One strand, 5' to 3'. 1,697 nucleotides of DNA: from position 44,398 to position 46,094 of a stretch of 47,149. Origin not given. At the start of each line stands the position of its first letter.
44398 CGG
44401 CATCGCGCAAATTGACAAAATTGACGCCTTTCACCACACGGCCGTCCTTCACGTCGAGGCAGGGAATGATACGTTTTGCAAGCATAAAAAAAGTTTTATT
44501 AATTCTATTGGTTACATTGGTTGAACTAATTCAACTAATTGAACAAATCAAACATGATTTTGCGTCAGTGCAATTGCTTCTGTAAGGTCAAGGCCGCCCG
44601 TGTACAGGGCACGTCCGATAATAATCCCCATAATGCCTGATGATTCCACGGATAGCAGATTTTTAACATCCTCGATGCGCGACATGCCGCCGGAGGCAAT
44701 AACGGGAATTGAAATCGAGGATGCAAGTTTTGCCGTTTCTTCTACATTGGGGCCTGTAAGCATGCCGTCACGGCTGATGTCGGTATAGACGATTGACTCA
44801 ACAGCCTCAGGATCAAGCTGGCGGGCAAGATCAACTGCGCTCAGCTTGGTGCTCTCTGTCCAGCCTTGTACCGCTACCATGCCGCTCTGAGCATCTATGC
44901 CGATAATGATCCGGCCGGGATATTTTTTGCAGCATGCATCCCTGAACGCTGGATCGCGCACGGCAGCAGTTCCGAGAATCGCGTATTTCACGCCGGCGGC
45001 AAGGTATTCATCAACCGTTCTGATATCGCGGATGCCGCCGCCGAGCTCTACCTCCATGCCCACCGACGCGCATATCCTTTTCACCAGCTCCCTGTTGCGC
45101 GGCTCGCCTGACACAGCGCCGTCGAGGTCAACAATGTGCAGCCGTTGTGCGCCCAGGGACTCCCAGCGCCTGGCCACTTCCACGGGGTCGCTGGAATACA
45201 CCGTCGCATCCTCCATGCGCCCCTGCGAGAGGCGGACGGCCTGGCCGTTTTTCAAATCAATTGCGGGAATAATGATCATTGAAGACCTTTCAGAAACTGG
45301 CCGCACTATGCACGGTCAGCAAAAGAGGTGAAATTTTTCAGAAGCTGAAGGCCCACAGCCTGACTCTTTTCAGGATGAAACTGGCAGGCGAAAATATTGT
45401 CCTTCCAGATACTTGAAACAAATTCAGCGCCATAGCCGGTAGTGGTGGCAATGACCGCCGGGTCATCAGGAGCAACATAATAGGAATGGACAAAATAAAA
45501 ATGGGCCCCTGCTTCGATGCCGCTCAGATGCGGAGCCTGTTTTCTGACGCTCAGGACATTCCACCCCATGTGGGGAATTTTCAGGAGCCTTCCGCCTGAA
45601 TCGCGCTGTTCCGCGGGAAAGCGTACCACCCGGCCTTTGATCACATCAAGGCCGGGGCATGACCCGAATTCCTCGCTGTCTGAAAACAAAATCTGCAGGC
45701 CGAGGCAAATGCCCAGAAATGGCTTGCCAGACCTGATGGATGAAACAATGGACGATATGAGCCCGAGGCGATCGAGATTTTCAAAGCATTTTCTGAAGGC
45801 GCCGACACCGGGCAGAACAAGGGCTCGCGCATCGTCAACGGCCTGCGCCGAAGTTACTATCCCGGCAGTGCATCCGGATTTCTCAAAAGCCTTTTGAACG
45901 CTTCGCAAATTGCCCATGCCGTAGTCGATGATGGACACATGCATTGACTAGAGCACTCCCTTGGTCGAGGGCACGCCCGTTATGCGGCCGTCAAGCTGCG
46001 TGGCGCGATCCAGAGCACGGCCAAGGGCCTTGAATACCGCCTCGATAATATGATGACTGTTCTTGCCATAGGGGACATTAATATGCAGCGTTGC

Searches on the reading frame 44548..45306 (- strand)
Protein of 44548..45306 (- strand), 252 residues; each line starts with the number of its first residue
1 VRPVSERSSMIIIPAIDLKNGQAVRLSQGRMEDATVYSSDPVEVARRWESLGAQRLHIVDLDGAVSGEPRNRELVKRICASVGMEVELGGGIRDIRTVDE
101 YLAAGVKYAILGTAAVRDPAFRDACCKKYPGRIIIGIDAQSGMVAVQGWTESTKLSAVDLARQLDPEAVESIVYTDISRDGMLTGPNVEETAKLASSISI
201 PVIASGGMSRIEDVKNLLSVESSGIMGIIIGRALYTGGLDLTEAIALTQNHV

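Call 32: search_protein_families(library=pfam, proteins=[window:44548-45306:-], max_evalue=0.00001)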
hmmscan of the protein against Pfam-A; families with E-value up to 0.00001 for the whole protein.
window:44548-45306:- (252 aa): 1 family
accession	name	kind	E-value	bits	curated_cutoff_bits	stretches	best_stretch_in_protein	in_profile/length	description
PF00977.27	His_biosynth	-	1.3e-80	270.6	23.6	1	12-239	2-227/228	Histidine biosynthesis protein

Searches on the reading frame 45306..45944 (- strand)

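Call 32: search_protein_families(library=pfam, proteins=[window:45306-45944:-], max_evalue=0.00001)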
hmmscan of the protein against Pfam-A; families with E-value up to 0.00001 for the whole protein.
window:45306-45944:- (212 aa): 2 families
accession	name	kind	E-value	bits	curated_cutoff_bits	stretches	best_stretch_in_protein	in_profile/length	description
PF00117.34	GATase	-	2.9e-20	73.2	22.8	1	5-205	2-186/190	Glutamine amidotransferase class-I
PF01174.25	SNO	-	9.8e-08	32.5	27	1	11-195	6-173/188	SNO glutamine amidotransferase family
